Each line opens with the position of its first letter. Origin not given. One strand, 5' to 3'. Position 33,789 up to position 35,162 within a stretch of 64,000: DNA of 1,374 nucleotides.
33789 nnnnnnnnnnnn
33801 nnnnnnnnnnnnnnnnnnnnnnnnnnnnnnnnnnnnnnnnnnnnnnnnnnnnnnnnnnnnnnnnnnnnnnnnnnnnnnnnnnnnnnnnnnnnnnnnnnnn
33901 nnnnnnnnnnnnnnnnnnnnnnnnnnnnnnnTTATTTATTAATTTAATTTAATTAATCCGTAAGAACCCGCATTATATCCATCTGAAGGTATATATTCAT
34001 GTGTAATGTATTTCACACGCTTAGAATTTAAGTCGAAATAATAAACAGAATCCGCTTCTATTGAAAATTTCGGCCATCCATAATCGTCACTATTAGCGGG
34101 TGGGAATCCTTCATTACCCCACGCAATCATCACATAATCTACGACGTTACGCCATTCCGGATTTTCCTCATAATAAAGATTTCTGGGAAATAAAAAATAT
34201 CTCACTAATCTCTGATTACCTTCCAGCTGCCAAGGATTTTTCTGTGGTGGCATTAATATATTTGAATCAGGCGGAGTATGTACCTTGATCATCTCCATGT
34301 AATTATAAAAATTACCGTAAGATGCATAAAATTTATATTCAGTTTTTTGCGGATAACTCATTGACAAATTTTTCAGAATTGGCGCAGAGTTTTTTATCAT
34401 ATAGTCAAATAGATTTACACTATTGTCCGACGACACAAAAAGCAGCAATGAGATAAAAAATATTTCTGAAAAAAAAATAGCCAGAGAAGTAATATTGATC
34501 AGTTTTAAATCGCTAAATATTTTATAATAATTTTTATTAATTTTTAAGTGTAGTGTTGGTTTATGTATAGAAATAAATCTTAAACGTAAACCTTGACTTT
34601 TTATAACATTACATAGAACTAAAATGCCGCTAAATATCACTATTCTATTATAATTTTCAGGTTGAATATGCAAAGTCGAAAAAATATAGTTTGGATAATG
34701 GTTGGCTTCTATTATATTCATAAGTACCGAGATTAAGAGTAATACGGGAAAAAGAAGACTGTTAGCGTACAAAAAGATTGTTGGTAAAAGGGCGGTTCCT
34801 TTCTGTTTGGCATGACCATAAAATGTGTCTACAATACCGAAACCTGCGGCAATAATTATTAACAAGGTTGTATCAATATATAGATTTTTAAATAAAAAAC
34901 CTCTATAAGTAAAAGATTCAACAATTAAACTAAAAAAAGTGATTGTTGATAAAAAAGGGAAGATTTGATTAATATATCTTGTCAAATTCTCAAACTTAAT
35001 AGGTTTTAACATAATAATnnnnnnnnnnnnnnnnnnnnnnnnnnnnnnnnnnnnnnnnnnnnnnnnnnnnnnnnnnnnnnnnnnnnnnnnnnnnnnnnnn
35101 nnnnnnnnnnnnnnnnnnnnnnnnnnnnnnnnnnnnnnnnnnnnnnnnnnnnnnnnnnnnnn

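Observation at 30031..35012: Tandem duplication of a two-gene membrane module (A-B, A-B) of unknown function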

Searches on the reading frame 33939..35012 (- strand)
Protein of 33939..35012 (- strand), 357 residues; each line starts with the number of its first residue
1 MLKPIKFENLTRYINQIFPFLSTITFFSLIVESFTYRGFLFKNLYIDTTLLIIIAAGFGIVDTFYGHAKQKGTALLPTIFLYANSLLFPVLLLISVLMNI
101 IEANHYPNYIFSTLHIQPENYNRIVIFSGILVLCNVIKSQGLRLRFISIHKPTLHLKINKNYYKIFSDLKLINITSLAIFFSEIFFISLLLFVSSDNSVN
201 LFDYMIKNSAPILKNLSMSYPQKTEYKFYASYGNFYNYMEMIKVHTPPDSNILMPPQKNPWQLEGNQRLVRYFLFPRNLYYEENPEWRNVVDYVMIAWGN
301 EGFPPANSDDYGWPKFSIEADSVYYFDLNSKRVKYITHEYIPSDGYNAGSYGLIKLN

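Call 5: search_protein_families(library=pfam, proteins=[window:33939-35012:-], max_evalue=1)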
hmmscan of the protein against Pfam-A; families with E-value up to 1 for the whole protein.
window:33939-35012:- (357 aa): 0 families

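Call 9: search_protein_families(library=ncbifam, proteins=[window:33939-35012:-], max_evalue=1)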
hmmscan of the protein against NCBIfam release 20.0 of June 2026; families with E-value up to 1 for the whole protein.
window:33939-35012:- (357 aa): 0 families

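Call 10: find_homologous_proteins(query=window:33939-35012:-, max_evalue=0.001)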
Query window:33939-35012:- (357 aa): 24 proteins with E <= 0.001 among 2665 candidates.
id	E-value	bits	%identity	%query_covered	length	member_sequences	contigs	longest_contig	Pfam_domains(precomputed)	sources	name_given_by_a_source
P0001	1.6e-235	799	100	100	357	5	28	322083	-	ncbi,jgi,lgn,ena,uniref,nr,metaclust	ncbi:hypothetical protein A3A76_03700 [Candidatus Woesebacteria bacterium RIFCSPLOWO2_01_FULL_39_23]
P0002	8.2e-55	205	37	94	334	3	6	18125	-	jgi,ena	-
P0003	8.1e-54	202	37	96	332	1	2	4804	-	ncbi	-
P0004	6.9e-50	189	35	99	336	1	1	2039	-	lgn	-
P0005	4.7e-49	186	37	97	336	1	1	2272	-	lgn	-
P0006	2.5e-46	177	34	93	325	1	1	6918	-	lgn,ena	-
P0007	5.5e-46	176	34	94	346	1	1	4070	-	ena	-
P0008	4.3e-44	170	33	96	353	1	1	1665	-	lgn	-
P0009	1.1e-43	168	34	95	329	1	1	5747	-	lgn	-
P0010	5.6e-43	166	33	95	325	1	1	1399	-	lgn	-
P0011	6.9e-43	166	30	97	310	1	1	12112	-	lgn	-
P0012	4.8e-42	163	36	93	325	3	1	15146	-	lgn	-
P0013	1.2e-40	158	33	98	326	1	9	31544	-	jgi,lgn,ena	-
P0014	3.2e-39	153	32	99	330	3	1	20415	-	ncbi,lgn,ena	-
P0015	4.6e-38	150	30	96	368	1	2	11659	-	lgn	-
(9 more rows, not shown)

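Call 17: find_encoding_contigs(protein=P0009, flank=10000, max_places=2)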
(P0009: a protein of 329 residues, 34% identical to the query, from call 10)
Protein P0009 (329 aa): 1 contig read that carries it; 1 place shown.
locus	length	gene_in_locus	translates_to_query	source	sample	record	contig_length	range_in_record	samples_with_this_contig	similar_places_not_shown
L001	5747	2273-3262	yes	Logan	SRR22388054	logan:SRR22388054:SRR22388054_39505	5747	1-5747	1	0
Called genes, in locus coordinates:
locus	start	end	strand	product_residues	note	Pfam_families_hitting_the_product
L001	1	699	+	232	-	?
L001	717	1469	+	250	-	PF01209:Ubie_methyltran, PF13489:Methyltransf_23, PF13847:Methyltransf_31, PF08241:Methyltransf_11, PF08242:Methyltransf_12, PF13649:Methyltransf_25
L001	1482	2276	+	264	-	PF07021:MetW, PF13489:Methyltransf_23, PF08241:Methyltransf_11, PF08242:Methyltransf_12 (weak), PF13649:Methyltransf_25, PF13847:Methyltransf_31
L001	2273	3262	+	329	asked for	-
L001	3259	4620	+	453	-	-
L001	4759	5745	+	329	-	?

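Call 18: find_related_loci(query=A1, collection=genome_contigs, flank=10000)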
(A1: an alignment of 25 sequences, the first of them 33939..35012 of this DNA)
Query A1 (357 aa) in genome_contigs; peptide patterns used: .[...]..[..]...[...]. (x = any residue, [..] = any of these).
39 stretches matched a pattern; 8 encode a relative of the query (tblastn E <= 1e-3); 8 distinct loci.
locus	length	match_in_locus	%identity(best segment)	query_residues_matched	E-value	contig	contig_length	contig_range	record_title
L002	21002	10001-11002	31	8-357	3e-44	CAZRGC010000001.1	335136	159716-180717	MAG TPA_asm: uncultured Gammaproteobacteria bacterium isolate SRP173033_co1_108 genome assembly, contig: NODE_18_length_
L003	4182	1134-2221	31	2-357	1e-38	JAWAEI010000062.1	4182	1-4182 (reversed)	MAG: Candidatus Pacearchaeota archaeon isolate QQ_201901_bins_15 QQ_201901_bins_15_scaffold_69, whole genome shotgun seq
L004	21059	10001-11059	29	1-356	1e-35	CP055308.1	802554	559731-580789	MAG: Candidatus Woesebacteria bacterium isolate Ch104a chromosome, complete genome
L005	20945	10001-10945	31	10-354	1e-27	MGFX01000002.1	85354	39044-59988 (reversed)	MAG: Candidatus Woesebacteria bacterium RBG_16_42_24 RBG_16_scaffold_14, whole genome shotgun sequence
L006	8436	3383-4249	29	36-357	6e-26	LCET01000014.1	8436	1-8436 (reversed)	MAG: Candidatus Woesebacteria bacterium GW2011_GWC1_42_9 UV51_C0014, whole genome shotgun sequence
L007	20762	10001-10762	28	90-357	1e-21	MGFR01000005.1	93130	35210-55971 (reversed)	MAG: Candidatus Woesebacteria bacterium RBG_13_46_13 RBG_13_scaffold_25, whole genome shotgun sequence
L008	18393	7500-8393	27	20-355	2e-20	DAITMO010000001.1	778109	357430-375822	MAG TPA_asm: Patescibacteria group bacterium isolate CTOTU7669 NODE_3_length_778109_cov_12.319549, whole genome shotgun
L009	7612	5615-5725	43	84-120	1e-4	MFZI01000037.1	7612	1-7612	MAG: Candidatus Roizmanbacteria bacterium RIFCSPHIGHO2_01_FULL_39_8 rifcsphigho2_01_scaffold_30196, whole genome shotgun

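Call 27: search_solved_structures(query=A1, max_evalue=10)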
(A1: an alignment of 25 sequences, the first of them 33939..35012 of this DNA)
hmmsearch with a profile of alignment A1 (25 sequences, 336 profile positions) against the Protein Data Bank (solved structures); distinct sequences matched with E-value up to 10: 2.
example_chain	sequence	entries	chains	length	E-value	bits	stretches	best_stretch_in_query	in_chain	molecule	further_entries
5opt_p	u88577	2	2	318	0.12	14.8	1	269-308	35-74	Activated protein kinase C receptor, putative | Guanine nucleotide-binding protein subunit beta-like protein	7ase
6b87_A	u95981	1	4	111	0.61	12.6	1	118-188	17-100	TMHC2_E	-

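Call 28: predict_structure(alignment_id=A1)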
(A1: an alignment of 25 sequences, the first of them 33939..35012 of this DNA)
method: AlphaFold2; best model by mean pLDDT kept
length: 357 residues; sequences in the alignment: 25
mean_pLDDT: 75.4   pTM: 0.53
mean pLDDT of the five models: 75.4, 74.8, 74.5, 74.4, 73.0
residues with pLDDT >= 90: 94; 70-90: 139; 50-70: 85; < 50: 39
segments of 3 or more residues with pLDDT < 50: 1-3, 107-112, 144-171
pLDDT, mean of each block of 10 residues (from residue 1): 59 89 96 88 94 94 72 76 89 81 55 67 92 84 41 34 42 58 64 58 61 72 76 83 94 79 62 87 75 87 67 87 89 87 84 92
secondary structure, 60 per line:
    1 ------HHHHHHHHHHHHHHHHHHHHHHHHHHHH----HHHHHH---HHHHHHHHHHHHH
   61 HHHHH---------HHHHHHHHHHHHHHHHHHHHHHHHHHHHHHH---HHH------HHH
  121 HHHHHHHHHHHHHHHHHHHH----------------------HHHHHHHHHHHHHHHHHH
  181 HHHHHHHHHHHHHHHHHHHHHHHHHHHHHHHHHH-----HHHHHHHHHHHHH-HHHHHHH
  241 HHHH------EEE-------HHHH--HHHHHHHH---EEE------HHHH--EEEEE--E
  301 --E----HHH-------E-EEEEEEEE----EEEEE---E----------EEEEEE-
elements in order: H7-34 H39-44 H48-65 H75-105 H118-140 H163-214 H220-232 H234-244 E251-253 H261-264 H267-274 E278-280 H287-290 E293-297 E320-327 E332-336 E351-356

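Call 45: search_protein_representatives(alignment_id=A1)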
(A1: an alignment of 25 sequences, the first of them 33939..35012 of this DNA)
Query: 25 sequences, 336 profile positions. Proteins with E-value up to 0.001 (for the whole library): 839; up to 1e-10: 569; up to 1e-30: 272. The best 150 are listed.
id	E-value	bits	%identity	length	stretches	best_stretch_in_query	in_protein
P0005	7.1e-131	452.9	-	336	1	1-335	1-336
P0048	2.1e-115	402.0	-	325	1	12-336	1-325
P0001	8.1e-111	387.0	-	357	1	2-335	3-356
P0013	8.7e-111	386.9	-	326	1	2-335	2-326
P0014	7.7e-106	370.6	-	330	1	4-336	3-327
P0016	2.5e-103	362.3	-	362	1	4-336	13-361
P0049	3.7e-98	345.4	-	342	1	4-335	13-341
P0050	2.5e-96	339.4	-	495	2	5-335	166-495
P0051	2.3e-93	329.6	-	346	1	2-335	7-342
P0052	3.0e-89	316.1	-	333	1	3-336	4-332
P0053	1.6e-88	313.7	-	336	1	7-336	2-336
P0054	4.9e-88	312.1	-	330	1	5-336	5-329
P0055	4.9e-88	312.1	-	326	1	13-336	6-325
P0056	7.6e-88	311.4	-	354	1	2-336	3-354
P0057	2.1e-87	310.0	-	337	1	3-336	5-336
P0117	9.3e-63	229.0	-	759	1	5-336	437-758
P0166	2.2e-55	204.7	-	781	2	11-336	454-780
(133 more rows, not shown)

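Call 52: fold_search(model_id=the predicted structure, library=pdb)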
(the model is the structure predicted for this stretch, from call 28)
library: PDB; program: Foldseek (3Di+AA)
matches with E <= 10: 251; with E <= 0.001: 0
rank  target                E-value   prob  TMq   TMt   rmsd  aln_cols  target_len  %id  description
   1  2rld_C                5.0e-01  0.35  0.15  0.36  10.1       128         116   11  CRYSTAL STRUCTURE OF A PROTEIN WITH UNKNOWN FUNCTION FROM S23 RIBOSOMAL PROTEIN FAMILY (BT_0352) FROM BACTEROIDES THET (released 2007-10-30)
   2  3dfr                  5.0e-01  0.08  0.12  0.20  11.4       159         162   12  CRYSTAL STRUCTURES OF ESCHERICHIA COLI AND LACTOBACILLUS CASEI DIHYDROFOLATE REDUCTASE REFINED AT 1.7 ANGSTROMS RESOLUTI (released 1982-10-21)
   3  3hhg_G                6.5e-01  0.06  0.11  0.12  14.1       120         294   12  Structure of CrgA, a LysR-type transcriptional regulator from Neisseria meningitidis. (released 2009-07-07)
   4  5x0n_B                6.9e-01  0.13  0.10  0.16  10.3        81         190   12  Regulatory domain of variant C227S AphB from Vibrio vulnificus (released 2017-05-10)
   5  5ae4_A                6.9e-01  0.09  0.11  0.16  10.9       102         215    9  Structures of inactive and activated DntR provide conclusive evidence for the mechanism of action of LysR transcriptio (released 2016-01-13)
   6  3hhg_C                7.6e-01  0.10  0.10  0.11  10.8        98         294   13  Structure of CrgA, a LysR-type transcriptional regulator from Neisseria meningitidis. (released 2009-07-07)
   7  1dis                  8.1e-01  0.06  0.12  0.20  11.5       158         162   12  DIHYDROFOLATE REDUCTASE (E.C.1.5.1.3) COMPLEX WITH BRODIMOPRIM-4,6-DICARBOXYLATE (released 1995-11-14)
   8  3dat                  9.0e-01  0.10  0.14  0.25   9.9       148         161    9  Crystal structure of the ternary MTX NADPH complex of Bacillus anthracis dihydrofolate reductase (released 2009-04-14)
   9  5ae4_B                9.0e-01  0.08  0.10  0.15  13.2        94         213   11  Structures of inactive and activated DntR provide conclusive evidence for the mechanism of action of LysR transcriptio (released 2016-01-13)
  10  4m7u                  1.0e+00  0.09  0.14  0.25   9.8       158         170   13  Dihydrofolate reductase from Enterococcus faecalis complexed with NADP(H) (released 2014-03-05)
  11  4zn2_A                1.1e+00  0.10  0.10  0.09   9.6        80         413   14  Glycosyl hydrolase from Pseudomonas aeruginosa (released 2016-01-06)
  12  9s98_A                1.1e+00  0.08  0.12  0.19  21.2       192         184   15  CdvB2 filament - high twist, class A (released 2026-01-28)
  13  5zfp_B                1.1e+00  0.07  0.12  0.17  24.6       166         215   12  Structure of the ExbB/ExbD hexameric complex (released 2018-05-09)
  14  2gha_A                1.1e+00  0.06  0.09  0.09  15.7       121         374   12  Thermotoga maritima maltotriose binding protein bound with maltotriose (released 2007-02-06)
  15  7jro_c                1.2e+00  0.14  0.14  0.17  10.8       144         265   15  Plant Mitochondrial complex IV from Vigna radiata (released 2021-01-20)
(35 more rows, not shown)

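Call 55: find_related_loci(query=A1, collection=metagenome_contigs, flank=6000)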
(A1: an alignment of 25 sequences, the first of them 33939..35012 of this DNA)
Query A1 (357 aa) in metagenome_contigs; peptide patterns used: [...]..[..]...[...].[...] (x = any residue, [..] = any of these).
315 stretches matched a pattern; 23 encode a relative of the query (tblastn E <= 1e-3); 23 distinct loci.
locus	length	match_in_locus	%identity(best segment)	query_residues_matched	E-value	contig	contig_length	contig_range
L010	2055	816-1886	100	1-357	0e+0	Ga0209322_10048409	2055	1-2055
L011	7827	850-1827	32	4-357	4e-48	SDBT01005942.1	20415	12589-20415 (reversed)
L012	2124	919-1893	31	7-357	6e-40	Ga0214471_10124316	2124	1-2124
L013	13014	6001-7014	31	7-357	1e-39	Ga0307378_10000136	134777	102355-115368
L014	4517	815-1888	30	17-357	2e-39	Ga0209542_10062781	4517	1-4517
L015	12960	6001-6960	33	8-356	3e-49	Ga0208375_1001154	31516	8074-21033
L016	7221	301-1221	29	18-357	8e-37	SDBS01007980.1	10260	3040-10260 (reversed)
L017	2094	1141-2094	31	1-323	1e-36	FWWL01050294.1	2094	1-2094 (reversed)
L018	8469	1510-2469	30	17-357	6e-36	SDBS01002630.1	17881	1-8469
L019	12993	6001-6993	31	1-357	3e-39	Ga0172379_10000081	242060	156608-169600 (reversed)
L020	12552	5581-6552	28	14-356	5e-31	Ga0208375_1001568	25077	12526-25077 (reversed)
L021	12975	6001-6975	29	15-357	4e-41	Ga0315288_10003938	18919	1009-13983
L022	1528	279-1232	31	10-357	3e-28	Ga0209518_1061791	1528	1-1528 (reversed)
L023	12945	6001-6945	31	10-354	2e-27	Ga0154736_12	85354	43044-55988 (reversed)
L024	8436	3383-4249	29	36-357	1e-25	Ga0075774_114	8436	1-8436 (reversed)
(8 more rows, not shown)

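Call 66: search_protein_families(library=pfam, alignment_id=A1, max_evalue=0.01)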
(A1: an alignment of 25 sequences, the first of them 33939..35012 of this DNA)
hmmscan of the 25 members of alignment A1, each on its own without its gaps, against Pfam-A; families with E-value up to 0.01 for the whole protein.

A. member 1, window:33939-35012:- (357 aa): 0 families

B. families by the number of members that match (of 25 scanned): 1 family
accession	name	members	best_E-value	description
PF04535.17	CASP_dom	1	0.00059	Casparian strip membrane protein domain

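Call 67: find_encoding_contigs(protein=P0117, flank=6000, max_places=2)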
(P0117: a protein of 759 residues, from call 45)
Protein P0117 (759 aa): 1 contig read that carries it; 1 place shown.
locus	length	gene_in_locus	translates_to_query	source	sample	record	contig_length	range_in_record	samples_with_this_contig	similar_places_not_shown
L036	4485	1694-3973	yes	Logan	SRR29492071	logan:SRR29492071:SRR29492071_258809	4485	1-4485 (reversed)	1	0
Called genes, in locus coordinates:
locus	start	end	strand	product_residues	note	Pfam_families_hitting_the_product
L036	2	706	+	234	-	?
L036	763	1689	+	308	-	-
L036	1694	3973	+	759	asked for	-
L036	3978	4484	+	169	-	?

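Call 68: find_encoding_contigs(protein=P0166, flank=6000, max_places=2)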
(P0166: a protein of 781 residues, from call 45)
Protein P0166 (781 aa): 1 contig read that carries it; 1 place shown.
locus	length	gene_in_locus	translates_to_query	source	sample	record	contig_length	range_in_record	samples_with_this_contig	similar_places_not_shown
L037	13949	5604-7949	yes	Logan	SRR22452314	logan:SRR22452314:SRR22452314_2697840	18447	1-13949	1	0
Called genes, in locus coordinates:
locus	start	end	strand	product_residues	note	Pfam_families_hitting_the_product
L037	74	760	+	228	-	PF00535:Glycos_transf_2, PF10111:Glyco_tranf_2_2 (weak), PF13641:Glyco_tranf_2_3 (faint)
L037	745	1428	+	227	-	PF01209:Ubie_methyltran, PF05401:NodS, PF02353:CMAS, PF13489:Methyltransf_23, PF13847:Methyltransf_31, PF08241:Methyltransf_11, PF08242:Methyltransf_12, PF13649:Methyltransf_25, +2 more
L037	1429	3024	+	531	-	-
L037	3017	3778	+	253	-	PF01209:Ubie_methyltran, PF13489:Methyltransf_23, PF13847:Methyltransf_31, PF08241:Methyltransf_11, PF08242:Methyltransf_12, PF13649:Methyltransf_25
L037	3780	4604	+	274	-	PF13489:Methyltransf_23, PF05219:DREV, PF07021:MetW, PF13847:Methyltransf_31, PF08241:Methyltransf_11, PF08242:Methyltransf_12 (weak), PF13649:Methyltransf_25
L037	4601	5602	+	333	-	-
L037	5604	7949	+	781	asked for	-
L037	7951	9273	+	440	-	PF13231:PMT_2 (weak)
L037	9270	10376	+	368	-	PF13439:Glyco_transf_4, PF20706:GT4-conflict (weak), PF00534:Glycos_transf_1, PF13692:Glyco_trans_1_4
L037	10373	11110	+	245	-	PF01209:Ubie_methyltran (weak), PF03291:mRNA_G-N7_MeTrfase (weak), PF13489:Methyltransf_23, PF03141:Methyltransf_29 (weak), PF13847:Methyltransf_31, PF08241:Methyltransf_11, PF08242:Methyltransf_12, PF13649:Methyltransf_25, +2 more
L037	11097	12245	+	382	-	PF20706:GT4-conflict, PF00982:Glyco_transf_20 (faint), PF00534:Glycos_transf_1, PF13692:Glyco_trans_1_4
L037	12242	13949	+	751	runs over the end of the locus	-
